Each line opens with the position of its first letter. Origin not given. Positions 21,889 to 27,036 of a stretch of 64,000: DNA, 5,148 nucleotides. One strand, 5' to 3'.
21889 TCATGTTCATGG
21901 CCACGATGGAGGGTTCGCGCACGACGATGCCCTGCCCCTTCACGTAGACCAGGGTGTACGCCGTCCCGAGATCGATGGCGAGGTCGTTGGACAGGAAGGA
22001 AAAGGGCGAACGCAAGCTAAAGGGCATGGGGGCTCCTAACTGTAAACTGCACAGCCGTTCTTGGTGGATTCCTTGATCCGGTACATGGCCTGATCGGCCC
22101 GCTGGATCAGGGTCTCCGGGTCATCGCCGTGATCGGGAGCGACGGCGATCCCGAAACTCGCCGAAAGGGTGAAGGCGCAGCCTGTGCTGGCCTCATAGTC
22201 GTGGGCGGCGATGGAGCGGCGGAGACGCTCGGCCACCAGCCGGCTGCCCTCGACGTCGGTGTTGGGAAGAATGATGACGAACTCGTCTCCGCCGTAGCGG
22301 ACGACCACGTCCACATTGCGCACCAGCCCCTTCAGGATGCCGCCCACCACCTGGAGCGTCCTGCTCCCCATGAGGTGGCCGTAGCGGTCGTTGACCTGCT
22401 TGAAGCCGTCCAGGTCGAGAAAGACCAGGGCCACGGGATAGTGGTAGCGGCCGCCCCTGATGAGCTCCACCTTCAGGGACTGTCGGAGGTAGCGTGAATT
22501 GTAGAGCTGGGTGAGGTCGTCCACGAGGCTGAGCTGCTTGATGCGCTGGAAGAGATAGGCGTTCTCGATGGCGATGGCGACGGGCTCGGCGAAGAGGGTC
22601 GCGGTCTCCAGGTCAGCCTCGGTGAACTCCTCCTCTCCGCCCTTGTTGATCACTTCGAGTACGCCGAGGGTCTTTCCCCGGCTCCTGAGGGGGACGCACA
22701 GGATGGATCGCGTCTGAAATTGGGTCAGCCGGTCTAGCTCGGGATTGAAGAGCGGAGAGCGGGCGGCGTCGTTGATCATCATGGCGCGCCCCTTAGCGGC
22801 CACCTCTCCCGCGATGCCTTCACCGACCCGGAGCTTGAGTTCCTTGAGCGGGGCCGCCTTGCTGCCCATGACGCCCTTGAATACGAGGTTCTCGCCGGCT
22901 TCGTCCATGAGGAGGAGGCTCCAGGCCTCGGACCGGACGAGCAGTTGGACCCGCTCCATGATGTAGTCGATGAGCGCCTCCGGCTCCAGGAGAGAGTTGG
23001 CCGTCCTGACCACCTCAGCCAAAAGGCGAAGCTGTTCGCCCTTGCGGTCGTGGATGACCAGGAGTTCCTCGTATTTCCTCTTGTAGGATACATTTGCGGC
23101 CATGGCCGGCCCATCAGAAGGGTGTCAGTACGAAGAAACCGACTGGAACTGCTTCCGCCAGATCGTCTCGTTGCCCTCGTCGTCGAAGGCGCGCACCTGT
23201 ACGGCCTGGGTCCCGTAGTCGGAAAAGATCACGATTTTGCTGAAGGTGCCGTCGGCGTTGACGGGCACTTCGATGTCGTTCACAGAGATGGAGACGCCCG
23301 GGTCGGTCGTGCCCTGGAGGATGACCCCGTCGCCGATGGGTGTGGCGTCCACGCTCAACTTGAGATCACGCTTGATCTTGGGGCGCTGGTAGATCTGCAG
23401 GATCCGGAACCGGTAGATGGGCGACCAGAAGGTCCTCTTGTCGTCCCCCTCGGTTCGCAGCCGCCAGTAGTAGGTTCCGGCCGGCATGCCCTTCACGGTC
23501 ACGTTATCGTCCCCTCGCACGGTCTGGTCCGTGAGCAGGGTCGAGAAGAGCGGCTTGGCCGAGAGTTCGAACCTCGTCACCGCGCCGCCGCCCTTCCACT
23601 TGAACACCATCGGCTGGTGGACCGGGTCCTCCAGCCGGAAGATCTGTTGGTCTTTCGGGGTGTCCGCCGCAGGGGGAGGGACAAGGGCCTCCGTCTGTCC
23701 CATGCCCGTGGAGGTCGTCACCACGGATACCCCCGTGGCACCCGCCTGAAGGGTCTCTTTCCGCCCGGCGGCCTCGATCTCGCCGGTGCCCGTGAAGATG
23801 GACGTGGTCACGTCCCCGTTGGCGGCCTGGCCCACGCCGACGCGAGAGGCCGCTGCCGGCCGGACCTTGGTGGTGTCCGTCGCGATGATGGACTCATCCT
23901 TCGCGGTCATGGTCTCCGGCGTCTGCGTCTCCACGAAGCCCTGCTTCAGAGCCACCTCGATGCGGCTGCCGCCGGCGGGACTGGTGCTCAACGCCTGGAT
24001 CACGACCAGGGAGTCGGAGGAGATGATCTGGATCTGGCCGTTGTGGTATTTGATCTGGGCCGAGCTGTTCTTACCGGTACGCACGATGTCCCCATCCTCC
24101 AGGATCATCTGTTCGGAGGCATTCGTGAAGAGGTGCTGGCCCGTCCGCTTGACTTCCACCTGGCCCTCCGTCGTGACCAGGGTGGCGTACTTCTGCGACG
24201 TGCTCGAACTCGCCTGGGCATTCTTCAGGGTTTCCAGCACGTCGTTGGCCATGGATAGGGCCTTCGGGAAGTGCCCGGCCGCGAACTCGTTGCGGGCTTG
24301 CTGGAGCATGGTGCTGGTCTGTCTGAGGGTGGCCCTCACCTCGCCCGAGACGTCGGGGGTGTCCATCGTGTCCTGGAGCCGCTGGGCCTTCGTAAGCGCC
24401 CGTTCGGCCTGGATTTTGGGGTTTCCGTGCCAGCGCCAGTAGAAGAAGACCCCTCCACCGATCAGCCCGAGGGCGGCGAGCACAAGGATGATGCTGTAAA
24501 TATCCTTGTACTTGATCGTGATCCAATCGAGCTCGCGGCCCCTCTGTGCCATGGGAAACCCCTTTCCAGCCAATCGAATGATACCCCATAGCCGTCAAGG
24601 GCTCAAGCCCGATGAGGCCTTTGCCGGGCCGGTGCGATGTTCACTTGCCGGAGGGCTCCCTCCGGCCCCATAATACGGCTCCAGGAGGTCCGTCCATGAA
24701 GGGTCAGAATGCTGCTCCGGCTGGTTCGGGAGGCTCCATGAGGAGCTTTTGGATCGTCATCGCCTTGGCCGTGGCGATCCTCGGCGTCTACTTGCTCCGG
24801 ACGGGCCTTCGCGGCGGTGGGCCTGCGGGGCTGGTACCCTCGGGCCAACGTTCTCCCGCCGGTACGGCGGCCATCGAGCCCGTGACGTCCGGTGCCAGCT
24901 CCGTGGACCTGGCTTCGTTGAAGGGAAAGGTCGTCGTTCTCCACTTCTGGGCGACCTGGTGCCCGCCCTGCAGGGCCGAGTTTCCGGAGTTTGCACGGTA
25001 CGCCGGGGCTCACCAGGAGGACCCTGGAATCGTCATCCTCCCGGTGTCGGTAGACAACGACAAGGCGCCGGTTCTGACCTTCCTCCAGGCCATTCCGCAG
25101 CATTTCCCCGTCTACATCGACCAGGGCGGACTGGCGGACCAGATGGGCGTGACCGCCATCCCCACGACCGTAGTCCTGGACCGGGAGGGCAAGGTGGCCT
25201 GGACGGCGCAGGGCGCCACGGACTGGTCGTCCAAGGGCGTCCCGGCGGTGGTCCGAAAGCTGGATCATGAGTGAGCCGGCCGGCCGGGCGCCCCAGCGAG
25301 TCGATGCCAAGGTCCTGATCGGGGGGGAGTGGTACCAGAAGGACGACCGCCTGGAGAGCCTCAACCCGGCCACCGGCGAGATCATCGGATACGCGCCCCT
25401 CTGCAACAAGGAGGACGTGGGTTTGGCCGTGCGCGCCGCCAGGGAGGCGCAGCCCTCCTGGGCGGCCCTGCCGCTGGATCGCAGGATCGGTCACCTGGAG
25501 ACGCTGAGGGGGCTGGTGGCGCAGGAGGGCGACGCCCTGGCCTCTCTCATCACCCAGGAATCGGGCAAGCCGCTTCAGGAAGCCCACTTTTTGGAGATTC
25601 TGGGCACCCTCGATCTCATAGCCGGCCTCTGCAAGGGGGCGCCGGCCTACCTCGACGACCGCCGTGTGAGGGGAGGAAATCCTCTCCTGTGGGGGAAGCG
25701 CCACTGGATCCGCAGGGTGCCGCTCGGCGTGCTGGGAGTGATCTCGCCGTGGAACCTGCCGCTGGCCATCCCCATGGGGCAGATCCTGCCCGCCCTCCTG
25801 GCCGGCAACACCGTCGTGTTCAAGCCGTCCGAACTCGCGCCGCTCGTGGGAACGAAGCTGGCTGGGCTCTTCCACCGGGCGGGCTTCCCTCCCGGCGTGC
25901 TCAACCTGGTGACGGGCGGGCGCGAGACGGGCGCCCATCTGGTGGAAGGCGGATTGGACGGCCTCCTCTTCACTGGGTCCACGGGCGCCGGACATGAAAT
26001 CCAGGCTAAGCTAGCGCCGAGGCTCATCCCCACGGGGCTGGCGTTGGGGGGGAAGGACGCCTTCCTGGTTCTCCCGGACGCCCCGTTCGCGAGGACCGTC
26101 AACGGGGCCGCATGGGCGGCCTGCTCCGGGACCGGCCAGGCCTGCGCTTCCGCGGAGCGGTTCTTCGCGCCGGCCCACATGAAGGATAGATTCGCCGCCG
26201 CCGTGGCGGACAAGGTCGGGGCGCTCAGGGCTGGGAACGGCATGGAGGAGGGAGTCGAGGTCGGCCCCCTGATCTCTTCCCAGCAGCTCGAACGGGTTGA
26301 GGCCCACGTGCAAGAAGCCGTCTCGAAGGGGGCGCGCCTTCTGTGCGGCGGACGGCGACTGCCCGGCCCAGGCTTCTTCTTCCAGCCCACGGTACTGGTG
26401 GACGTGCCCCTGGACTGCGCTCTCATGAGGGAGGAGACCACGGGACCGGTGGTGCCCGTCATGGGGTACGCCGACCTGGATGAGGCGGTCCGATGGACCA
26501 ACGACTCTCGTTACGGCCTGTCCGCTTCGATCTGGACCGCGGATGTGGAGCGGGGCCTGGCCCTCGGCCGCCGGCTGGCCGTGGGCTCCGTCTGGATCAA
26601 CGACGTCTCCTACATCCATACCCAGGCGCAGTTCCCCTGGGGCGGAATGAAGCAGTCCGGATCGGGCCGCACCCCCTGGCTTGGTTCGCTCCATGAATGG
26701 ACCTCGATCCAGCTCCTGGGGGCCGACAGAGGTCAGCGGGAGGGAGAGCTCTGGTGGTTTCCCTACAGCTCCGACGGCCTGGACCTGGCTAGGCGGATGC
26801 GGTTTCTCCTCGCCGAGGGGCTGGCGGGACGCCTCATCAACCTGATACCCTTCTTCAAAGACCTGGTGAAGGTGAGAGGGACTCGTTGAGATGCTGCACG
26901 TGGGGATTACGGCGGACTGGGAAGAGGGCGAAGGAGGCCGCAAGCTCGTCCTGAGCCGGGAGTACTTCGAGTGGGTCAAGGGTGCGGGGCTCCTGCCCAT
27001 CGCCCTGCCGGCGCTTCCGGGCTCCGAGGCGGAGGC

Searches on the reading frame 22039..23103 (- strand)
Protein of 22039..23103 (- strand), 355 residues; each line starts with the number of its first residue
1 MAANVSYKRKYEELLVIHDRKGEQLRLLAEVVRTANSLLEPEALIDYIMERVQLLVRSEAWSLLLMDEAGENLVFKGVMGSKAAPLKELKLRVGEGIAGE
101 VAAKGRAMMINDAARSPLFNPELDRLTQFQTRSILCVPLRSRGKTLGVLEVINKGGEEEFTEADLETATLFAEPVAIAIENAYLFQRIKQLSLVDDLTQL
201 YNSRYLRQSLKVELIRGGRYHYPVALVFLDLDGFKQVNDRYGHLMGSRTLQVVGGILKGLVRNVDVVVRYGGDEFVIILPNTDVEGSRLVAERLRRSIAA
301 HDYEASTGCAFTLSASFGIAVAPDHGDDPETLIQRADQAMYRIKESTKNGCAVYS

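Call 24: search_protein_families(library=pfam, proteins=[window:22039-23103:-], max_evalue=0.00001)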
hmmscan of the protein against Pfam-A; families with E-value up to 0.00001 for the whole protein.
window:22039-23103:- (355 aa): 4 families
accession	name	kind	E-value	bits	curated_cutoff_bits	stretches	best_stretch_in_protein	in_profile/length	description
PF00990.26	GGDEF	-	1.7e-45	155.1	23.8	1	193-349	2-160/161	Diguanylate cyclase, GGDEF domain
PF01590.32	GAF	-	1.6e-20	74.5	22.4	1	41-179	2-133/133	GAF domain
PF13185.12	GAF_2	-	7.6e-19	68.7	28.6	1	40-180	3-136/136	GAF domain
PF13492.12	GAF_3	-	9.7e-12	45.9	27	1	41-181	2-129/129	GAF domain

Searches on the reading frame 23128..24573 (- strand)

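Call 24: search_protein_families(library=pfam, proteins=[window:23128-24573:-], max_evalue=0.00001)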
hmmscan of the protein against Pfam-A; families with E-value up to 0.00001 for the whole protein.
window:23128-24573:- (482 aa): 1 family
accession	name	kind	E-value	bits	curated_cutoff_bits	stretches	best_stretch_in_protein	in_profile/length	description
PF09136.16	Glucodextran_B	-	2e-07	31.3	27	1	418-470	20-73/83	Glucodextranase, domain B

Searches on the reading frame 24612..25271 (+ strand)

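Call 24: search_protein_families(library=pfam, proteins=[window:24612-25271:+], max_evalue=0.00001)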
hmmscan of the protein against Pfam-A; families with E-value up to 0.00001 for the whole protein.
window:24612-25271:+ (220 aa): 5 families
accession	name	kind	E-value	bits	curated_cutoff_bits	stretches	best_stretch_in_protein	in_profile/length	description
PF08534.16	Redoxin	-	8.4e-20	71.5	26.6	1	78-205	3-138/148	Redoxin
PF00578.27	AhpC-TSA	-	2.9e-19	69.7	26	1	95-197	15-123/124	AhpC/TSA family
PF13905.12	Thioredoxin_8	-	2.2e-12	47.6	27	1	105-195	1-94/94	Thioredoxin-like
PF00085.26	Thioredoxin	-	1.4e-08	35.1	23.5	1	105-151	18-62/103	Thioredoxin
PF13098.12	Thioredoxin_2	-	2.8e-07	31.3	27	1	103-202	3-94/104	Thioredoxin-like domain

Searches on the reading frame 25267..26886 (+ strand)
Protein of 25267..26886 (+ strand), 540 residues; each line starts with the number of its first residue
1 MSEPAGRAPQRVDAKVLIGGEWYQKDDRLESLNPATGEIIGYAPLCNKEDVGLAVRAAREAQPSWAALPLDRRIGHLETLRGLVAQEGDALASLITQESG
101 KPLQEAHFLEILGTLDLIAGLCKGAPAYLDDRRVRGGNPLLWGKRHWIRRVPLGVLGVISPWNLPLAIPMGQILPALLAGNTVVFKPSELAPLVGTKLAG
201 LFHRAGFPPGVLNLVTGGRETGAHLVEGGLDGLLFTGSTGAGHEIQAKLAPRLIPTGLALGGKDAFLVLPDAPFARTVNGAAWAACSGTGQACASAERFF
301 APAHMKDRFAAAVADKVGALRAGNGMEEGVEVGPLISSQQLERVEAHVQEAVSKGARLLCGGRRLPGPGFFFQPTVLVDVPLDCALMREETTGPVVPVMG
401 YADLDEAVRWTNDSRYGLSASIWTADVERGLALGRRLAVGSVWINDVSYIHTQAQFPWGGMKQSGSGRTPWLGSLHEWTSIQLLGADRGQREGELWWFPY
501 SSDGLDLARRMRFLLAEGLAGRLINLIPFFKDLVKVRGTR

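Call 24: search_protein_families(library=pfam, proteins=[window:25267-26886:+], max_evalue=0.00001)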
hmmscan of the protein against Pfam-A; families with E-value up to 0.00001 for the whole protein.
window:25267-26886:+ (540 aa): 1 family
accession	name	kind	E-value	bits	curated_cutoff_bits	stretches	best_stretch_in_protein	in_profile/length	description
PF00171.27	Aldedh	-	3.1e-137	458.3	23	1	24-482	3-459/461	Aldehyde dehydrogenase family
